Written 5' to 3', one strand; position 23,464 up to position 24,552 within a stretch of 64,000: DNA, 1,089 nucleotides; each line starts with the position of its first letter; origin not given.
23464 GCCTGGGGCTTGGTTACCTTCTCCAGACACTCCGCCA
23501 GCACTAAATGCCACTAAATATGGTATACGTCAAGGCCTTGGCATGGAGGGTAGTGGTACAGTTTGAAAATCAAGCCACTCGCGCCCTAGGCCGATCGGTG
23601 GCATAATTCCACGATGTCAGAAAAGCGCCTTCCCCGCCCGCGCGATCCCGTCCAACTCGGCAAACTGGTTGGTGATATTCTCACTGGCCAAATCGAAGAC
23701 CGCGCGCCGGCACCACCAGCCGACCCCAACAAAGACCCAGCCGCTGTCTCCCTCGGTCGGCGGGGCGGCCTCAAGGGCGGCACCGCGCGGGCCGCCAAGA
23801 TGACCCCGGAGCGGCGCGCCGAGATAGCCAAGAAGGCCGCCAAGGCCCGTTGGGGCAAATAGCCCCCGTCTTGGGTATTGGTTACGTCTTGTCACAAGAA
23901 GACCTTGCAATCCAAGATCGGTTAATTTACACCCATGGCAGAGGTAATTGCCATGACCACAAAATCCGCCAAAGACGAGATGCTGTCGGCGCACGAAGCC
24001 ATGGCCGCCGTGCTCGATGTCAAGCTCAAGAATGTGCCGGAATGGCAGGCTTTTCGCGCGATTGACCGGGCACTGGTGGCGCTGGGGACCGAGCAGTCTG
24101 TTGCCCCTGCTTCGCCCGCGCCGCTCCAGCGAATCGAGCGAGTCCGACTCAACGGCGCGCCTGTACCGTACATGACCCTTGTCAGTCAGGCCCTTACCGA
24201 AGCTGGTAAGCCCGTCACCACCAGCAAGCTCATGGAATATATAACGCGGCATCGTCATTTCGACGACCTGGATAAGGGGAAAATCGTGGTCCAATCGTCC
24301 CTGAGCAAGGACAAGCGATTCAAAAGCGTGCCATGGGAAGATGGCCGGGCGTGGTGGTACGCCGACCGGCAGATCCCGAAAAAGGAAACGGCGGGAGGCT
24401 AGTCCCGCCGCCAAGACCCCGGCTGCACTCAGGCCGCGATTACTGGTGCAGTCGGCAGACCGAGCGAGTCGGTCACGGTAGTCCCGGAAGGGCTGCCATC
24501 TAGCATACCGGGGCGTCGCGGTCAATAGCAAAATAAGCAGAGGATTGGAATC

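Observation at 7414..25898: Two related IS1/IS1595-superfamily elements each carry a conserved small arginine-rich accessory ORF plus cargo genes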

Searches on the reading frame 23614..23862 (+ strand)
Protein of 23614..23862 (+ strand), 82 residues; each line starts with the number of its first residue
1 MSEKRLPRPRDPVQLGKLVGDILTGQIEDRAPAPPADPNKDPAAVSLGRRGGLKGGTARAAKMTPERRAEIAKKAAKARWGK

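Call 6: search_protein_families(library=pfam, proteins=[window:23614-23862:+], max_evalue=0.1)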
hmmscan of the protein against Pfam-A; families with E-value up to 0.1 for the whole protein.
window:23614-23862:+ (82 aa): 0 families

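Call 7: search_protein_families(library=ncbifam, proteins=[window:23614-23862:+], max_evalue=0.1)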
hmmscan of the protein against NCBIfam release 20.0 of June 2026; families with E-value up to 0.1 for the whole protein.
window:23614-23862:+ (82 aa): 0 families

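Call 30: find_homologous_proteins(query=window:23614-23859:+, max_evalue=0.001)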
Query window:23614-23859:+ (82 aa): 6821 proteins with E <= 0.001 among 6861 candidates; the best 120 are listed.
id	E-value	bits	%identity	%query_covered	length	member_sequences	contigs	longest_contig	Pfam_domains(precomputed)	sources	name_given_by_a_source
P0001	2.1e-44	167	100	100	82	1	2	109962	-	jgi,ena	jgi:hypothetical protein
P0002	3.8e-37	144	85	100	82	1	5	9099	-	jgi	jgi:hypothetical protein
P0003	3.8e-36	140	84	100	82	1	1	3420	-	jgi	jgi:hypothetical protein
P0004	7.2e-36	139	91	78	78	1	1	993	-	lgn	-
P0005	7.3e-36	139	83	100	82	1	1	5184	-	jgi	jgi:hypothetical protein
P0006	8.3e-36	139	84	100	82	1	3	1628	-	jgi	jgi:hypothetical protein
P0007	9.4e-36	139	82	87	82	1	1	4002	-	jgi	jgi:hypothetical protein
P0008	1.5e-35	139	83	100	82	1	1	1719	-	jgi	-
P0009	1.6e-35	138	83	100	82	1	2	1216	-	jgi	jgi:hypothetical protein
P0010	1.8e-35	138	82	100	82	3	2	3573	-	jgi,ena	jgi:hypothetical protein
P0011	2.1e-35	138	80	100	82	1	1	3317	-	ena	-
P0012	2.6e-35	138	83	100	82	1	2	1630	-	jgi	jgi:hypothetical protein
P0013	2.9e-35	138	84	100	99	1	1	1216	-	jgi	jgi:hypothetical protein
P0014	3.0e-35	137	87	94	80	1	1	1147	-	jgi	jgi:hypothetical protein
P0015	3.2e-35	137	82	100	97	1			-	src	-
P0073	5.9e-32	127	76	100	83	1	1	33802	-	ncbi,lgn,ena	ncbi:MAG TPA: histone H1 [Xanthobacteraceae bacterium]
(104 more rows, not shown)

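Call 31: search_dna_similar(query=window:23614-23859:+, collection=plasmids, mode=protein, max_evalue=0.01, max_rows=40)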
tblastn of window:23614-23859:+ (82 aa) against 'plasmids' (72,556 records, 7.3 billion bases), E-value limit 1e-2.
No match.

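Call 33: find_related_loci(query=A2, collection=metagenome_contigs, flank=6000)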
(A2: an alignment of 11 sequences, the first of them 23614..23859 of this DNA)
Query A2 (82 aa) in metagenome_contigs; peptide patterns used: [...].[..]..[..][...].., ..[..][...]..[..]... (x = any residue, [..] = any of these).
600 stretches matched a pattern (row limit reached: there are more); 391 encode a relative of the query (tblastn E <= 1e-3); the best 80 are kept; 80 distinct loci.
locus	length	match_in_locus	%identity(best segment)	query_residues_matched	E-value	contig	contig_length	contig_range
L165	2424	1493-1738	79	1-82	1e-30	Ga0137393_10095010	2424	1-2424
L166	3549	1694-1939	77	1-82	4e-30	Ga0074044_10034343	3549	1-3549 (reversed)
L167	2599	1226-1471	73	1-82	4e-29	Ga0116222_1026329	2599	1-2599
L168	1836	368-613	77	1-82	4e-29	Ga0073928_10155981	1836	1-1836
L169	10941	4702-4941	71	1-80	3e-28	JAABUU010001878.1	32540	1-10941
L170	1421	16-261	76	1-82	2e-28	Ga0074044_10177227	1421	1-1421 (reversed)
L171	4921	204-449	68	1-82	2e-27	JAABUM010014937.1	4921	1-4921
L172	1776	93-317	65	1-80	7e-26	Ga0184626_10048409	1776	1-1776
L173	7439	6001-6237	61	1-82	6e-26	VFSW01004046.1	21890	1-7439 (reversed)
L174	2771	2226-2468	72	1-81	9e-26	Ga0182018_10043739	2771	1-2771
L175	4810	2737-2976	70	1-81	3e-25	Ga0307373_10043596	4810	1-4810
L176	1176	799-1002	68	8-80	5e-25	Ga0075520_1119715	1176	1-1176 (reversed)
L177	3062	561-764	67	8-80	1e-22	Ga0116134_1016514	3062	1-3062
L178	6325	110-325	62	6-82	1e-22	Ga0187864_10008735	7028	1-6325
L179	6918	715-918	64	8-80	2e-22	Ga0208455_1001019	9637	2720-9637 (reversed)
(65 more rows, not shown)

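Call 34: find_related_loci(query=A2, collection=viral_contigs, flank=6000)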
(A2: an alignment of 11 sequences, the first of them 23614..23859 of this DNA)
Query A2 (82 aa) in viral_contigs; peptide patterns used: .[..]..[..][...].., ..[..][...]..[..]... (x = any residue, [..] = any of these).
317 stretches matched a pattern; 93 encode a relative of the query (tblastn E <= 1e-3); the best 80 are kept; 80 distinct loci.
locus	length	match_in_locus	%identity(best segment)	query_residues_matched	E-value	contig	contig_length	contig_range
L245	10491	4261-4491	74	1-80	3e-27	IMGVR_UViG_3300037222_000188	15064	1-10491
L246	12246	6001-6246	70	1-82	3e-25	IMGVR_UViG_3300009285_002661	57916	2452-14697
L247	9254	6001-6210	63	8-82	3e-22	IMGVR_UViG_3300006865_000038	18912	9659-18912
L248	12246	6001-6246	70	1-82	3e-22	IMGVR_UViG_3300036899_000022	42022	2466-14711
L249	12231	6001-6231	62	1-82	2e-20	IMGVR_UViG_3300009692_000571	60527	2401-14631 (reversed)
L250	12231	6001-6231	71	5-82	3e-20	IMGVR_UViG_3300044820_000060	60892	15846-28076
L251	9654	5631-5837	51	8-82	6e-17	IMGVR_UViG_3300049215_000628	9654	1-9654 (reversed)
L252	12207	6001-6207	51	8-82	9e-17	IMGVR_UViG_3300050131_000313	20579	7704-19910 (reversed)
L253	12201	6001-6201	55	8-82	3e-16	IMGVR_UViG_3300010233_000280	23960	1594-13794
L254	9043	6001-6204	55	8-82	9e-16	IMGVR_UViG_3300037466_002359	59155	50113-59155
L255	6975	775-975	55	8-82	9e-16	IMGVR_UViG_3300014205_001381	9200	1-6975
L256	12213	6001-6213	62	8-82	8e-16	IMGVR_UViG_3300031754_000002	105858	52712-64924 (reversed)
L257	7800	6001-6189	50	8-80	1e-14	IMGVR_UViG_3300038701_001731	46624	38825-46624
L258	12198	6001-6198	52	8-80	7e-14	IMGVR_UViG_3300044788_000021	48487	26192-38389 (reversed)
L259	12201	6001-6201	55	8-82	8e-14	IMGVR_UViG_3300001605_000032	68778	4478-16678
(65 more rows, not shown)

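Call 47: find_encoding_contigs(protein=P0001, flank=10000, max_places=4)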
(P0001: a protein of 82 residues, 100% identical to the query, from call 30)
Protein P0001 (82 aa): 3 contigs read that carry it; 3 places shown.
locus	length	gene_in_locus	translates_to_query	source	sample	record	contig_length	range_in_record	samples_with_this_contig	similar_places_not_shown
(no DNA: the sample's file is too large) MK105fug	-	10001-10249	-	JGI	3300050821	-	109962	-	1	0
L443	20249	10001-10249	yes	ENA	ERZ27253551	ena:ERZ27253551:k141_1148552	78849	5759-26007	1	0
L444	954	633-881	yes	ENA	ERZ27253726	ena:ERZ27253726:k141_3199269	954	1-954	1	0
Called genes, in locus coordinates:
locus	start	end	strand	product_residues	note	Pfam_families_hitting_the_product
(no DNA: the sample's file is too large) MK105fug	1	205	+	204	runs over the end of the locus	-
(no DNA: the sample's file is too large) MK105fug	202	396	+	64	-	-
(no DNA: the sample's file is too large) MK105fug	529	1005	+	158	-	-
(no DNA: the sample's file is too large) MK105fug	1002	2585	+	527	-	PF00004:AAA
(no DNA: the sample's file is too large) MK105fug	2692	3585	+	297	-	-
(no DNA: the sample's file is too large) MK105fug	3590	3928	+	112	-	-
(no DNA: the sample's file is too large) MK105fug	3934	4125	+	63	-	PF13392:HNH_3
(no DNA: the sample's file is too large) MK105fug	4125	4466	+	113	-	-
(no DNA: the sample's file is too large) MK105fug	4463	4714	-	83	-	PF18894:PhageMetallopep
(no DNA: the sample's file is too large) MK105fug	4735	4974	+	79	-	-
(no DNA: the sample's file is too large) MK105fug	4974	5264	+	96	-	-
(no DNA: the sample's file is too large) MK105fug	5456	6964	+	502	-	-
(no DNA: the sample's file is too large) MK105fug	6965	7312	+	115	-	-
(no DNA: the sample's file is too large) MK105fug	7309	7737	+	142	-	-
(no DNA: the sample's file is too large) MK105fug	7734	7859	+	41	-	-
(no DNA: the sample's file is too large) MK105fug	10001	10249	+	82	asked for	-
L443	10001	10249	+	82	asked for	-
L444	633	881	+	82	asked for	-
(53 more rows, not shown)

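Call 53: search_solved_structures(query=A3, max_evalue=1, show_alignments=2)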
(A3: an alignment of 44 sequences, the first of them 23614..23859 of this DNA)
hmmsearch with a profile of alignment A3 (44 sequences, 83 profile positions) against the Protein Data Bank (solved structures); distinct sequences matched with E-value up to 1: 0.

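Call 62: predict_structure(alignment_id=A3)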
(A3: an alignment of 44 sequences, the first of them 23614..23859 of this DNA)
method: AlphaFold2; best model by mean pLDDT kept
length: 82 residues; sequences in the alignment: 44
mean_pLDDT: 77.4   pTM: 0.38
mean pLDDT of the five models: 77.4, 76.0, 75.9, 75.3, 73.3
residues with pLDDT >= 90: 0; 70-90: 68; 50-70: 12; < 50: 2
segments of 3 or more residues with pLDDT < 50: none
pLDDT, mean of each block of 10 residues (from residue 1): 61 84 79 76 78 77 84 83 62
secondary structure, 60 per line:
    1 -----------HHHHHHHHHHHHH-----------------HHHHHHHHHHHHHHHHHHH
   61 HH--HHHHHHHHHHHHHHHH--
elements in order: H12-24 H42-62 H65-80

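Call 63: search_protein_representatives(alignment_id=A3)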
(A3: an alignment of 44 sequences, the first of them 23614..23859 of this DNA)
Query: 44 sequences, 83 profile positions. Proteins with E-value up to 0.001 (for the whole library): 10084; up to 1e-10: 2267; up to 1e-30: 8. The best 150 are listed.
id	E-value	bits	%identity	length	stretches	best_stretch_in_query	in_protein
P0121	8.3e-42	157.3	-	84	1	1-82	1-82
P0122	3.0e-38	145.9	-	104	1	2-82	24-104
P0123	1.3e-35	137.5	-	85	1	3-82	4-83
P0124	1.3e-34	134.3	-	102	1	6-82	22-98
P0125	4.0e-32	126.3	-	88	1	1-82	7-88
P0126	4.4e-32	126.2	-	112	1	1-71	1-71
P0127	3.0e-31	123.5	-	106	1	1-69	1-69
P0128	4.1e-31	123.1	-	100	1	1-69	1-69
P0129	5.9e-29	116.1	-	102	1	1-82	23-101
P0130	1.1e-28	115.3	-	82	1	1-82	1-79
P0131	3.2e-28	113.8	-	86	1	1-82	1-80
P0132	8.4e-28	112.4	-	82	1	1-82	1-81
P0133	9.9e-28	112.2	-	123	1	1-81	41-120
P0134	1.4e-27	111.7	-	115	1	1-75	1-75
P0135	1.5e-27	111.7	-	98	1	1-80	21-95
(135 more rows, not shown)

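Call 65: fold_search(model_id=the predicted structure, library=pdb)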
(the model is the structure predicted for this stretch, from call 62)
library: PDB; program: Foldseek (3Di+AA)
matches with E <= 10: 2; with E <= 0.001: 0
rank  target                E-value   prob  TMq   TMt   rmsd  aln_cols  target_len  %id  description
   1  8at3_E                7.8e+00  0.03  0.27  0.11  17.9        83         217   13  Structure of the augmin holocomplex in open conformation (released 2022-09-28)
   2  6zj3_Lq               9.1e+00  0.02  0.21  0.19  15.8        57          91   18  Cryo-EM structure of the highly atypical cytoplasmic ribosome of Euglena gracilis (released 2020-10-07)

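Call 69: search_protein_families(library=pfam, alignment_id=A3, max_evalue=10)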
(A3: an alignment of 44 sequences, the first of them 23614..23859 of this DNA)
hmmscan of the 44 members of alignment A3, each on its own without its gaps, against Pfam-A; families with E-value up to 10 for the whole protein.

A. member 1, window:23614-23859:+ (82 aa): 0 families

B. families by the number of members that match (of 44 scanned): 5 families
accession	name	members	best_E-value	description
PF02912.23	Phe_tRNA-synt_N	4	0.058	Aminoacyl tRNA synthetase class II, N-terminal domain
PF15811.11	SVIP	1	0.025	Small VCP/p97-interacting protein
PF20607.3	DUF6800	1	0.037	Family of unknown function (DUF6800)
PF24429.1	CSLinker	1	0.062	CSLinker motif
PF10685.14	KGG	1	4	Stress-induced bacterial acidophilic repeat motif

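Call 70: search_protein_families(library=phrogs, proteins=[window:23614-23862:+], max_evalue=0.01)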
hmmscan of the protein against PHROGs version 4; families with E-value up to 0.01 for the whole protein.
window:23614-23862:+ (82 aa): 1 family
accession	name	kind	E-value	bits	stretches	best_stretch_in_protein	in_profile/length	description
phrog_2384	-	unknown function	2.1e-06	28.3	1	51-82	7-38/338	-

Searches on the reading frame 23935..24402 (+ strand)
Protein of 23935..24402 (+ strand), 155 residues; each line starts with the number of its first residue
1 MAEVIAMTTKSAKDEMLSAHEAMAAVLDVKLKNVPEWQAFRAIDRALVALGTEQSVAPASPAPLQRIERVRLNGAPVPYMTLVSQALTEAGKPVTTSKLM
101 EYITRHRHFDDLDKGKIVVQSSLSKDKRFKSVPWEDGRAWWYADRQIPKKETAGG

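Call 6: search_protein_families(library=pfam, proteins=[window:23935-24402:+], max_evalue=0.1)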
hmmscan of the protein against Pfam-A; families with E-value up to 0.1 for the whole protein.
window:23935-24402:+ (155 aa): 2 families
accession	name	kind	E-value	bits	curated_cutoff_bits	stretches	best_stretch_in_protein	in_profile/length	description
PF16007.11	DUF4777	-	0.016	15.9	34.4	1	80-110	6-36/66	Domain of unknown function (DUF4777)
PF00250.24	Forkhead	-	0.024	15.2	27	1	76-140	4-75/88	Forkhead domain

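Call 7: search_protein_families(library=ncbifam, proteins=[window:23935-24402:+], max_evalue=0.1)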
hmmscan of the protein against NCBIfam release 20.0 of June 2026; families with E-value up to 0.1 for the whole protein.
window:23935-24402:+ (155 aa): 1 family
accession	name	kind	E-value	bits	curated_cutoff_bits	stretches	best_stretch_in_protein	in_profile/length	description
NF009564.0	PRK13019.1-4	equivalog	0.092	13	143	0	5-45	45-85/101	ATP-dependent Clp protease adapter ClpS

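Call 70: search_protein_families(library=phrogs, proteins=[window:23935-24402:+], max_evalue=0.01)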
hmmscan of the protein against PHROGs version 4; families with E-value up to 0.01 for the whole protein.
window:23935-24402:+ (155 aa): 0 families
